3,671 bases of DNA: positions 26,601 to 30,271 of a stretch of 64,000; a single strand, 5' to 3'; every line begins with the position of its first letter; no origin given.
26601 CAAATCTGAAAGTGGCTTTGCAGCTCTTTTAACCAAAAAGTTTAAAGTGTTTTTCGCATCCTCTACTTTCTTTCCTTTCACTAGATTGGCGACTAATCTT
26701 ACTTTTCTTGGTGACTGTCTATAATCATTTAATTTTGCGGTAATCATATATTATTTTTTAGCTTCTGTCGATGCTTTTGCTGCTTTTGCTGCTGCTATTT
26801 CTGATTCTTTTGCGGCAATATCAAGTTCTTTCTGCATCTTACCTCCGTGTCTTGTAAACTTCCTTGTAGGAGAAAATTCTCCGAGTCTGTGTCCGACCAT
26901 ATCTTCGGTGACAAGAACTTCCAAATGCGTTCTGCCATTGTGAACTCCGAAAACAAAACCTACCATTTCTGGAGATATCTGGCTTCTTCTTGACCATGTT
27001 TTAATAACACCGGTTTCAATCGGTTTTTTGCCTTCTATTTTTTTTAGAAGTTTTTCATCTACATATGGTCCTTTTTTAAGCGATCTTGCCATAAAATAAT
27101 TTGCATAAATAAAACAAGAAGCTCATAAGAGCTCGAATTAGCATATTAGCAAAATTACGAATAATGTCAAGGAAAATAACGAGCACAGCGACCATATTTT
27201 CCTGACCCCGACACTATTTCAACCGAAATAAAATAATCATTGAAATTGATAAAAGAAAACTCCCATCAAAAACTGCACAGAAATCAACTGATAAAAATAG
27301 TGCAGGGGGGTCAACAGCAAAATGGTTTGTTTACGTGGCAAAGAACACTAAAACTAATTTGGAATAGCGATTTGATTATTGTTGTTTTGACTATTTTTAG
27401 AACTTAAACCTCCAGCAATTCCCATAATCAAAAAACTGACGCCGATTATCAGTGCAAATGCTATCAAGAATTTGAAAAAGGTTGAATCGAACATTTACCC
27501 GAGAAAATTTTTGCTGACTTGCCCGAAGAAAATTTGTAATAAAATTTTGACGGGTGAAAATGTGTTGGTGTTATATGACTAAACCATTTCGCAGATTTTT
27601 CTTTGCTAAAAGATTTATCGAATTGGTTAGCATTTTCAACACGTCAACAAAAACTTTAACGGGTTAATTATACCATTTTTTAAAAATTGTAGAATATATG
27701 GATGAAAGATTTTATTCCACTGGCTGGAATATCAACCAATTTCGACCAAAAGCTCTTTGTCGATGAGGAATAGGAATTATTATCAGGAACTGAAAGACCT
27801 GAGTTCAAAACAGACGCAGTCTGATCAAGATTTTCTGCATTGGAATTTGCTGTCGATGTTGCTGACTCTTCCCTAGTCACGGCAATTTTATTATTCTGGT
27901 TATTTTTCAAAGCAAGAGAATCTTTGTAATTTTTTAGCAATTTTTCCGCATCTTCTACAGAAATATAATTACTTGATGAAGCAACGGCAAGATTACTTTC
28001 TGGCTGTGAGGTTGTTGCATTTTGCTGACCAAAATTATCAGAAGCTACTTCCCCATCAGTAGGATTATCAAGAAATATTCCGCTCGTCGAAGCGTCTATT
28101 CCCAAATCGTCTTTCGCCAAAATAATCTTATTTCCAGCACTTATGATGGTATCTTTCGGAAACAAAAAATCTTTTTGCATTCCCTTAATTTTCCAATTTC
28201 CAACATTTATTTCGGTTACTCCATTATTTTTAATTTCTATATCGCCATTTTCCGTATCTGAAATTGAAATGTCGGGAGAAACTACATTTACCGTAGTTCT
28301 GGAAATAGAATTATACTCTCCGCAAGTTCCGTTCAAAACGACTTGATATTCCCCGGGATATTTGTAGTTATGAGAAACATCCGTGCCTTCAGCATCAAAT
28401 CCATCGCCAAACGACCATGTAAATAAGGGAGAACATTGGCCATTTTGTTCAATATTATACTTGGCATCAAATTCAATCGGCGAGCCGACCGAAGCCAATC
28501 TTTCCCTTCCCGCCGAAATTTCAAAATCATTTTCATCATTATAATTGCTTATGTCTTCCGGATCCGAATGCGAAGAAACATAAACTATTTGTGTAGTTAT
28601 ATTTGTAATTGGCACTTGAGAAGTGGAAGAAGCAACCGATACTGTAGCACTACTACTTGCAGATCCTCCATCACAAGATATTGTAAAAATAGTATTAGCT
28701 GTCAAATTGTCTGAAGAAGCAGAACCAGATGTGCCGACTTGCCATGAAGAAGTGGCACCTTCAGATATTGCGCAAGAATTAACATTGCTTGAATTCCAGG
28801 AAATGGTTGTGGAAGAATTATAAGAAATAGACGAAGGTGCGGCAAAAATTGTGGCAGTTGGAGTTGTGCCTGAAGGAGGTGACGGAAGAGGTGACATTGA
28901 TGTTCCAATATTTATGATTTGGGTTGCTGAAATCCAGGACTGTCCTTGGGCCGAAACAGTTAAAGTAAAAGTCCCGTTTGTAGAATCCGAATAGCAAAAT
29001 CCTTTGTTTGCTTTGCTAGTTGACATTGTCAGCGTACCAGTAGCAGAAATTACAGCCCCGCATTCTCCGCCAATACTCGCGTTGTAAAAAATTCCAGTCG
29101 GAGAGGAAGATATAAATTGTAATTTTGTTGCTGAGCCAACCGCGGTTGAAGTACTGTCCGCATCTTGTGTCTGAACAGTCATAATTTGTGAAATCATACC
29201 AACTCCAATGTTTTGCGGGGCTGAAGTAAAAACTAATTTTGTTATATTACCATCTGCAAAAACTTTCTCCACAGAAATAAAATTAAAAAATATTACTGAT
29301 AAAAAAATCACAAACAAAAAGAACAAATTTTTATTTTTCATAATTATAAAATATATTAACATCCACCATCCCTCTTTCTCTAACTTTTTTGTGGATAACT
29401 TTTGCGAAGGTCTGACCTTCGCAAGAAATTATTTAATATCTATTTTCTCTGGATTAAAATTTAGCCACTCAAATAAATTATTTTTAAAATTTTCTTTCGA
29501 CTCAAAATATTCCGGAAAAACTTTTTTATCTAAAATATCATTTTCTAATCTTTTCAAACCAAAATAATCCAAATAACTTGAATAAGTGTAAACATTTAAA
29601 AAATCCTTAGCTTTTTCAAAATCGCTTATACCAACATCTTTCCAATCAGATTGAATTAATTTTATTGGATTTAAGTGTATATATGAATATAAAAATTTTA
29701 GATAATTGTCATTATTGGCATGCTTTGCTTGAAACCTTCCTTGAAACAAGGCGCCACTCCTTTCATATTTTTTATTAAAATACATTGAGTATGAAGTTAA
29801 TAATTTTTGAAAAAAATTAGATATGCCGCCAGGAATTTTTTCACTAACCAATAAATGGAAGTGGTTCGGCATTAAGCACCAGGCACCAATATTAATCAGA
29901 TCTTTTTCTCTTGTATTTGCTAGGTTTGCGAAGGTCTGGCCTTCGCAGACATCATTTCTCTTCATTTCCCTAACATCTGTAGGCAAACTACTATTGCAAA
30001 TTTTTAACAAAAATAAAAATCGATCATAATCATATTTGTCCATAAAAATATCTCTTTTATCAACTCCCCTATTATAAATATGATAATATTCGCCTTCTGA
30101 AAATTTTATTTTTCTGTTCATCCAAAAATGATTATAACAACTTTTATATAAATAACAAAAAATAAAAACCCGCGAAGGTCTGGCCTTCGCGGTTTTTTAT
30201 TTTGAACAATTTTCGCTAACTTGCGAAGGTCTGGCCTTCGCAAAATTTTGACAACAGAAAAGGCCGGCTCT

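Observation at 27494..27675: Pair of TGnTATAAT promoter-leader elements with covarying stems, facing outward from the surface-protein island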

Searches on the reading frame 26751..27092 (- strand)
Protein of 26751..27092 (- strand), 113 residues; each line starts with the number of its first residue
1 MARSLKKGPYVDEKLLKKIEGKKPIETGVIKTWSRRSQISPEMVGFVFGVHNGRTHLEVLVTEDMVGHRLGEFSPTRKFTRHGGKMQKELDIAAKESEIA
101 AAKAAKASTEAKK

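Call 11: search_protein_families(library=pfam, proteins=[window:26751-27092:-], max_evalue=0.01)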
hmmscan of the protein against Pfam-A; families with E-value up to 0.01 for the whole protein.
window:26751-27092:- (113 aa): 1 family
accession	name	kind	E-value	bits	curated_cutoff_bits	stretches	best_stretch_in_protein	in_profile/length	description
PF00203.26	Ribosomal_S19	-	4.1e-33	113.5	27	1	3-82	1-81/81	Ribosomal protein S19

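Call 18: find_encoding_contigs(protein=window:26751-27092:-, flank=10000, max_places=10)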
Protein window:26751-27092:- (113 aa): no gene with exactly this product is on record in the collection.
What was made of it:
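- Tried and rejected: An exact-protein look-up of S19 to find the source contig: the protein is not on record (call 18).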

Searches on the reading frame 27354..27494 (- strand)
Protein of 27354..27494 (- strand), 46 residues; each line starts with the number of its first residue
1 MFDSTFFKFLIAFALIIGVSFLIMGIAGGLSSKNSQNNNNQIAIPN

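Call 11: search_protein_families(library=pfam, proteins=[window:27354-27494:-], max_evalue=0.01)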
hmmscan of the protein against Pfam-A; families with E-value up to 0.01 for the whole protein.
window:27354-27494:- (46 aa): 0 families

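Call 81: search_protein_families(library=pfam, proteins=[window:27357-27494:-], max_evalue=0.01)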
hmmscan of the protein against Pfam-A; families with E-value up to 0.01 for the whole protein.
window:27357-27494:- (46 aa): 0 families

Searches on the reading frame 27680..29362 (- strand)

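Call 11: search_protein_families(library=pfam, proteins=[window:27680-29362:-], max_evalue=0.01)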
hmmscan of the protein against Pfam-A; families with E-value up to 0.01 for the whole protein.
window:27680-29362:- (560 aa): 3 families
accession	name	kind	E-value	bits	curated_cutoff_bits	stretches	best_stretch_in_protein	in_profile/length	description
PF18911.6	PKD_4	-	4.9e-11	43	27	1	283-346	7-69/85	PKD domain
PF00801.26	PKD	-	6.6e-06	26.5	23.5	1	280-346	2-66/80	PKD domain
PF00932.25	LTD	-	3.4e-05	24.6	34.3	1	375-494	25-103/109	Lamin Tail Domain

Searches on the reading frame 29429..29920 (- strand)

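Call 81: search_protein_families(library=pfam, proteins=[window:29429-29920:-], max_evalue=0.01)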
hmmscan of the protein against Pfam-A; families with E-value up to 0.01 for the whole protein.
window:29429-29920:- (163 aa): 1 family
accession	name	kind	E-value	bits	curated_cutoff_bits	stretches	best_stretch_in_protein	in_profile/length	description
PF01797.21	Y1_Tnp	-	5.6e-09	36.6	23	1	5-82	37-119/121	Transposase IS200 like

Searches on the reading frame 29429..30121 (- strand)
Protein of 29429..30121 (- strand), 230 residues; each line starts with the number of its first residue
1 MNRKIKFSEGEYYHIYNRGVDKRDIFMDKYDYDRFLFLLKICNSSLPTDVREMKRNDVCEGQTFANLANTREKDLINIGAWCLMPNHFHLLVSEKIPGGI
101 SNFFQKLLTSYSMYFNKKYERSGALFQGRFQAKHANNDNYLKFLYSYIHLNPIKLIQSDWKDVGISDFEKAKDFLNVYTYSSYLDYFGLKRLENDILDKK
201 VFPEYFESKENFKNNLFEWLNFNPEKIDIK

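Call 11: search_protein_families(library=pfam, proteins=[window:29429-30121:-], max_evalue=0.01)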
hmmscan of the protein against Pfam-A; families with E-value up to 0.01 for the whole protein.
window:29429-30121:- (230 aa): 1 family
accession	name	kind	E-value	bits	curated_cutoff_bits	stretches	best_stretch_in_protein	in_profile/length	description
PF01797.21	Y1_Tnp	-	2.1e-09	38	23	1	63-149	28-119/121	Transposase IS200 like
